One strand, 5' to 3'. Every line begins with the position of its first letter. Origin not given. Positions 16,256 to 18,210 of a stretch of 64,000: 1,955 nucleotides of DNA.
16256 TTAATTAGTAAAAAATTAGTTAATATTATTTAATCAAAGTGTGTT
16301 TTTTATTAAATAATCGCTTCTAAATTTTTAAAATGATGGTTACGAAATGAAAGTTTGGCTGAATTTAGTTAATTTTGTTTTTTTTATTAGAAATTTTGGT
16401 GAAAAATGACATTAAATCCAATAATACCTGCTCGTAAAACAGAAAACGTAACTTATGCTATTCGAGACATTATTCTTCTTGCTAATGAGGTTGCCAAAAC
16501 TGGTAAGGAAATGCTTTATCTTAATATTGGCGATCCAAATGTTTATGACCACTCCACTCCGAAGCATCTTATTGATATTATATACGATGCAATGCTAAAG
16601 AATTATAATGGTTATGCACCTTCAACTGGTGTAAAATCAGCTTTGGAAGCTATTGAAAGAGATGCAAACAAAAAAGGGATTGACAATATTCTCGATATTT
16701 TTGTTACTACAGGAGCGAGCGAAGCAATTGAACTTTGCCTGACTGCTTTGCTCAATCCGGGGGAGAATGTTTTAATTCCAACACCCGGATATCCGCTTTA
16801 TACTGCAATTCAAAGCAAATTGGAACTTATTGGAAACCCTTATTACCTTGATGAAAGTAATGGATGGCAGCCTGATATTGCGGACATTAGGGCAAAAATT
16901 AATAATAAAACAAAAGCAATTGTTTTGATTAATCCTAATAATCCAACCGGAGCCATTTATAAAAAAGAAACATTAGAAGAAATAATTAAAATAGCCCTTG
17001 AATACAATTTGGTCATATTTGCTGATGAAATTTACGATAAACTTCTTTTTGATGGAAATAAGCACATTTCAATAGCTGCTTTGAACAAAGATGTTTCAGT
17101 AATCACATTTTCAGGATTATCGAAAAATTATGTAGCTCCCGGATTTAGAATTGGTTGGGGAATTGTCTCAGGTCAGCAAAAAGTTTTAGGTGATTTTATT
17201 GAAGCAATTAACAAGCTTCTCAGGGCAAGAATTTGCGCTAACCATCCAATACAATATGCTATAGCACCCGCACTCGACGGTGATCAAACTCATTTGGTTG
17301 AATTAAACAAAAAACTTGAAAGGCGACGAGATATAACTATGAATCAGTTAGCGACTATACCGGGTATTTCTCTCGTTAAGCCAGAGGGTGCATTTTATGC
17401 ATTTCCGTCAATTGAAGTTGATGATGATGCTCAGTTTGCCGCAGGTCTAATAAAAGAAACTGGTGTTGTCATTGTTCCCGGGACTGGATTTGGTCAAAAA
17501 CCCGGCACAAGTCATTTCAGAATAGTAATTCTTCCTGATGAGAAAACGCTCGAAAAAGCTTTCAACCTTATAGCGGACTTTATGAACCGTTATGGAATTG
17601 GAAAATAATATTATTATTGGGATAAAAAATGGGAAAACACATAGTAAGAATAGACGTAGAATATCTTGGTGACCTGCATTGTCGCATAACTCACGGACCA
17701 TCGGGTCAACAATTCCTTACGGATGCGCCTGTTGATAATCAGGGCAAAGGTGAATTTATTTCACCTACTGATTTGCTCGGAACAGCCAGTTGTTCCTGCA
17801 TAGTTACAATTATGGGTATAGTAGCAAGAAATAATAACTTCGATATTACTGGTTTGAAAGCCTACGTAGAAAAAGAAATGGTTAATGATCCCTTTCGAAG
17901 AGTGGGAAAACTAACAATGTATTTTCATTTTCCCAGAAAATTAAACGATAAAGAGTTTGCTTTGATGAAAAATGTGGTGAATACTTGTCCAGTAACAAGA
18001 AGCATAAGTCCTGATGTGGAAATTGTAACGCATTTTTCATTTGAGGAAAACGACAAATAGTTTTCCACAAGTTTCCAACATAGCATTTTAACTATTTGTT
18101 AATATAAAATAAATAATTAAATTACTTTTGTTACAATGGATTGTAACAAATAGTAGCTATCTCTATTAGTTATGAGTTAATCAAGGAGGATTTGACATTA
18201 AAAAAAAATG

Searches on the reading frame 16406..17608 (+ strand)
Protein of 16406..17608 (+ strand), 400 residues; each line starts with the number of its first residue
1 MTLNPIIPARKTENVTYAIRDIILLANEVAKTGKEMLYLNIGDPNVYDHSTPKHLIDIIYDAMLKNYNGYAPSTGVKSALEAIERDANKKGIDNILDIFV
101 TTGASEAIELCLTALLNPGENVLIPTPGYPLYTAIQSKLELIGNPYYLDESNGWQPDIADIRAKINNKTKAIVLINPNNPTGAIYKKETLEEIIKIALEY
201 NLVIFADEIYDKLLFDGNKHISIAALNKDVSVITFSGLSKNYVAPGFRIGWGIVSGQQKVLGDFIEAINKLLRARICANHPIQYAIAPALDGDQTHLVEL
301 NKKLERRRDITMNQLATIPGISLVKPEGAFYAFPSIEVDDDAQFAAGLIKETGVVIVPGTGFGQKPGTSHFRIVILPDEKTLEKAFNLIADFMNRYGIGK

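Call 66: search_protein_families(library=pfam, proteins=[window:16406-17608:+], max_evalue=0.00001)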
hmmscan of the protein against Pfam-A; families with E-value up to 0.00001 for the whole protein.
window:16406-17608:+ (400 aa): 2 families
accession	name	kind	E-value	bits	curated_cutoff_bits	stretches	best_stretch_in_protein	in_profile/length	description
PF00155.27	Aminotran_1_2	-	1.5e-58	199.1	19.7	1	35-386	2-358/361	Aminotransferase class I and II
PF01041.23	DegT_DnrJ_EryC1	-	9.4e-06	25.5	19.8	0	101-207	45-145/360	DegT/DnrJ/EryC1/StrS aminotransferase family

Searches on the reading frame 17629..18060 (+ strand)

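Call 66: search_protein_families(library=pfam, proteins=[window:17629-18060:+], max_evalue=0.00001)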
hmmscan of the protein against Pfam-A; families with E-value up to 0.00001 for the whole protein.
window:17629-18060:+ (143 aa): 1 family
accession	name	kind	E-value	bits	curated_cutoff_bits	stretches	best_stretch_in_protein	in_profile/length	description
PF02566.24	OsmC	-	3.7e-09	37.4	27.5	1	39-132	1-97/100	OsmC-like protein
